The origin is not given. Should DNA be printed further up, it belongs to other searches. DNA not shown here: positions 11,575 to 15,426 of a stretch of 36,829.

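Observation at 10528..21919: Divergent from tssK: a caspase / pseudo-caspase pair of giant membrane-anchored proteins, one with a vWA domain, as a candidate new T6SS-associated envelope module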

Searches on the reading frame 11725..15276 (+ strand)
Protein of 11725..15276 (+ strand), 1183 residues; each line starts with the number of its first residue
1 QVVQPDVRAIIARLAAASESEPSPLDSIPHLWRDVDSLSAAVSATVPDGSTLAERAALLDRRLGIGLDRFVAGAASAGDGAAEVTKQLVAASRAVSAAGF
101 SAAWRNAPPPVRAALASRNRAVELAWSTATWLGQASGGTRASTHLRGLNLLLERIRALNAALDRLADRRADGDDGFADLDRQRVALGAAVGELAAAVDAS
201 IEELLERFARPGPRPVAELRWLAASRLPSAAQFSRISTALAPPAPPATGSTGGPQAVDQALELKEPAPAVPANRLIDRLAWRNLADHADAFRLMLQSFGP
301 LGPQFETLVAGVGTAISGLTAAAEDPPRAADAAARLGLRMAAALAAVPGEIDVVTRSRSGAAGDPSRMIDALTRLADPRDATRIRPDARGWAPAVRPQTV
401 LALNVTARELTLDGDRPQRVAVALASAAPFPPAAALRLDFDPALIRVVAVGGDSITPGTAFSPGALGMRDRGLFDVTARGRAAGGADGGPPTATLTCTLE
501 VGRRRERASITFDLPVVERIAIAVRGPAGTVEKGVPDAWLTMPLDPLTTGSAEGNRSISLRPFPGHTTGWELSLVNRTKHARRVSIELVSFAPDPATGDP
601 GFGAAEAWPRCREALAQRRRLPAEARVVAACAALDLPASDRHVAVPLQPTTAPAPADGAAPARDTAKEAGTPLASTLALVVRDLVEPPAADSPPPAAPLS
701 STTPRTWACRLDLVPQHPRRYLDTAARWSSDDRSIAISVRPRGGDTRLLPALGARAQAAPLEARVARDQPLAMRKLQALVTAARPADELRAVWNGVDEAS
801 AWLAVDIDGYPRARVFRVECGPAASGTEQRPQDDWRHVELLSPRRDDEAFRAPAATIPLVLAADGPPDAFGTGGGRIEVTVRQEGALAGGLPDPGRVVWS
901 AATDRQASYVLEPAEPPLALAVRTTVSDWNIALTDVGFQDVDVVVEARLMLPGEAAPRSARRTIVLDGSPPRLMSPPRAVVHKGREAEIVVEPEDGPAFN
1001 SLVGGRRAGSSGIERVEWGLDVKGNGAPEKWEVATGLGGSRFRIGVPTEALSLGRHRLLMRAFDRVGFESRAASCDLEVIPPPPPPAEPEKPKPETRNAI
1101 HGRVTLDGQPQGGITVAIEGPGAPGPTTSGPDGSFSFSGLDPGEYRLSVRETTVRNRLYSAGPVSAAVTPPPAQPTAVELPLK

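Call 62: predict_structure(alignment_id=A4)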
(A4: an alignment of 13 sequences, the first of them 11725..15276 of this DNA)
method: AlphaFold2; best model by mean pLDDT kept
length: 1183 residues; sequences in the alignment: 13
mean_pLDDT: 81.7   pTM: 0.50
mean pLDDT of the five models: 81.7, 79.8, 79.5, 78.7, 77.7
residues with pLDDT >= 90: 466; 70-90: 521; 50-70: 97; < 50: 99
segments of 3 or more residues with pLDDT < 50: 1-3, 245-274, 396-398, 484-487, 551-554, 595-602, 657-668, 687-701, 887-891, 1086-1096
pLDDT, mean of each block of 10 residues (from residue 1): 65 77 89 91 79 85 88 65 85 79 80 91 90 64 82 93 77 74 94 91 88 79 87 87 50 30 30 58 86 85 87 93 86 89 90 73 77 89 83 62 79 78 75 89 86 85 78 84 51 88 86 76 92 86 80 68 94 86 91 52 66 84 86 87 89 51 44 90 66 42 78 92 96 96 94 94 85 95 95 92 94 94 94 88 90 88 80 79 65 74 88 91 93 84 92 88 92 90 90 87 82 93 86 86 91 91 93 92 56 54 91 91 86 86 90 86 85 78 87
secondary structure, 60 per line:
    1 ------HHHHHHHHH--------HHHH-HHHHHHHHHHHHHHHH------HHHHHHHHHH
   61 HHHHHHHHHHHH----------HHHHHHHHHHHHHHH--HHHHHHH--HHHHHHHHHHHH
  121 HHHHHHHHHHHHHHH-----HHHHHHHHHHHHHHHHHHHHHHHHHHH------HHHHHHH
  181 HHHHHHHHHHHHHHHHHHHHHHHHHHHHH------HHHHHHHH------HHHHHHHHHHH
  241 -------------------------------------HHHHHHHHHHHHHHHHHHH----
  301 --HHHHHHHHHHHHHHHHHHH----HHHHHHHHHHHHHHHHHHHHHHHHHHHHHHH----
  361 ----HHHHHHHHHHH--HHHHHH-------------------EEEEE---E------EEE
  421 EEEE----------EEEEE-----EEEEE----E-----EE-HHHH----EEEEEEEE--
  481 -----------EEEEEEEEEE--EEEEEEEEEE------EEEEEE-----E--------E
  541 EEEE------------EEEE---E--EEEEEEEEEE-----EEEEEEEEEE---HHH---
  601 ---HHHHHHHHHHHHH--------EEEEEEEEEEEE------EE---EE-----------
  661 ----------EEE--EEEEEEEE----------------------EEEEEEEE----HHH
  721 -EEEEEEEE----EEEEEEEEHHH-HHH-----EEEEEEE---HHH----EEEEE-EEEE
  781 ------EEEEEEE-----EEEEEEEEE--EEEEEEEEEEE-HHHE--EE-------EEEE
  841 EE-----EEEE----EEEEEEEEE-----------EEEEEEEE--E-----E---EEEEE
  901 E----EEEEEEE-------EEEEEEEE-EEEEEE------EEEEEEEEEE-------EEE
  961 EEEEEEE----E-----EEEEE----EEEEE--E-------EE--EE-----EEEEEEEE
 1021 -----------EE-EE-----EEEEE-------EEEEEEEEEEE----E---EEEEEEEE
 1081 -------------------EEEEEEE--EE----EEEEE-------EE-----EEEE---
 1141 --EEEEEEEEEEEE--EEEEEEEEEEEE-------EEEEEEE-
elements in order (helices of 4 or more, strands of 3 or more residues): H7-15 H24-27 H29-44 H51-72 H83-97 H100-106 H109-135 H141-167 H174-209 H216-223 H230-240 H278-296 H303-321 H326-356 H365-375 H378-383 E403-407 E418-424 E435-439 E445-449 H463-466 E471-478 E492-501 E504-513 E520-525 E540-544 E557-560 E567-576 E582-591 H604-616 E625-636 E671-673 E676-683 E706-713 E722-729 E734-741 E754-760 E771-775 E777-780 E787-793 E799-807 E810-820 E837-842 E848-851 E856-864 E876-883 E896-901 E906-912 E920-927 E929-934 E941-950 E958-967 E978-982 E987-991 E1013-1020 E1042-1046 E1054-1064 E1073-1080 E1100-1106 E1115-1119 E1134-1137 E1143-1154 E1157-1168 E1176-1182
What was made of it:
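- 10528..15276 (+): Giant 1 (1582 aa): N-in single-pass membrane protein made of pseudo-caspase, helical region, beta-sandwich array and CarboxypepD_reg domain. AF2 model of aa 400-1582, pLDDT 81.7 (call 62).
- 12931..15270 (+): Giant 1 array of about eight beta-sandwich (Ig/MG-like) domains. The last is CarboxypepD_reg (aa 1499-1555, nt 15022-15192). AF2 (call 62).
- Checked: Giant 1 aa ~406-782 is helical and aa ~802-1582 is about eight beta-sandwich domains (AF2 pLDDT 81.7, call 62).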

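Call 64: fold_search(model_id=the predicted structure, library=pdb)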
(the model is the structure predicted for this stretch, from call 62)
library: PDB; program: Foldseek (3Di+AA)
matches with E <= 10: 1468; with E <= 0.001: 222
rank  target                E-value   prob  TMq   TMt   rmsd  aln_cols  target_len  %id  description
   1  7sqc_2B               6.2e-12  1.00  0.10  0.13  41.9       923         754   11  Ciliary C1 central pair apparatus isolated from Chlamydomonas reinhardtii (released 2022-04-13)
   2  9ijj_h                1.1e-11  1.00  0.11  0.10  37.5       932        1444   10  In situ structure of the central apparatus in mouse sperm axoneme. (released 2025-06-04)
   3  7sqc_2A               1.8e-11  1.00  0.09  0.13  51.0      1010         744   11  Ciliary C1 central pair apparatus isolated from Chlamydomonas reinhardtii (released 2022-04-13)
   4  9ijj_O                8.3e-11  1.00  0.12  0.11  44.4       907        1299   10  In situ structure of the central apparatus in mouse sperm axoneme. (released 2025-06-04)
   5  7q1y_A                1.2e-10  1.00  0.11  0.10  44.3       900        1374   11  X-ray structure of human A2ML1 (released 2022-04-20)
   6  9ijj_4I               9.0e-10  1.00  0.09  0.04  48.0      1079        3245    8  In situ structure of the central apparatus in mouse sperm axoneme. (released 2025-06-04)
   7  3km9_A                1.1e-09  1.00  0.12  0.11  39.1       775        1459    8  Structure of complement C5 in complex with the C-terminal beta-grasp domain of SSL7 (released 2009-12-01)
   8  7som_D                1.9e-09  1.00  0.09  0.07  43.9      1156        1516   10  Ciliary C2 central pair apparatus isolated from Chlamydomonas reinhardtii (released 2022-04-13)
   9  7r5k_10               2.2e-09  1.00  0.11  0.08  24.3       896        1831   10  Human nuclear pore complex (constricted) (released 2022-06-22)
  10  7q62_B                2.6e-09  1.00  0.12  0.15  44.4       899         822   11  Structure of TEV cleaved A2ML1 dimer (A2ML1-TT dimer) (released 2022-04-20)
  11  3kls_B                3.1e-09  1.00  0.12  0.10  39.0       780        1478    9  Structure of complement C5 in complex with SSL7 (released 2009-11-24)
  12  3kls_A                3.8e-09  1.00  0.11  0.09  39.0       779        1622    9  Structure of complement C5 in complex with SSL7 (released 2009-11-24)
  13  3prx_B                5.7e-09  1.00  0.10  0.09  39.2       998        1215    9  Structure of Complement C5 in Complex with CVF and SSL7 (released 2011-01-19)
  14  8b0g_A                7.4e-09  1.00  0.09  0.09  46.1       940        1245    8  2C9, C5b9-CD59 structure (released 2023-02-22)
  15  8uin_A                8.8e-09  1.00  0.12  0.17  36.1       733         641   10  Structure of the C3bBb-albicin complex (released 2024-05-08)
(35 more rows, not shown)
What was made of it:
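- Closest known: Bacterial alpha2-macroglobulins. Same: They appear among the Foldseek hits (call 64).
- The beta-sandwich array gives Foldseek hits to alpha2-macroglobulins, complement proteins and GhpA fragments (call 64). The Foldseek hits are generic (TM ~0.1, call 64).
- Tried and rejected: Foldseek with the 1183-residue giant 1 model was swamped by generic Ig/MG arrays, so it says little about the helical part (call 64).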
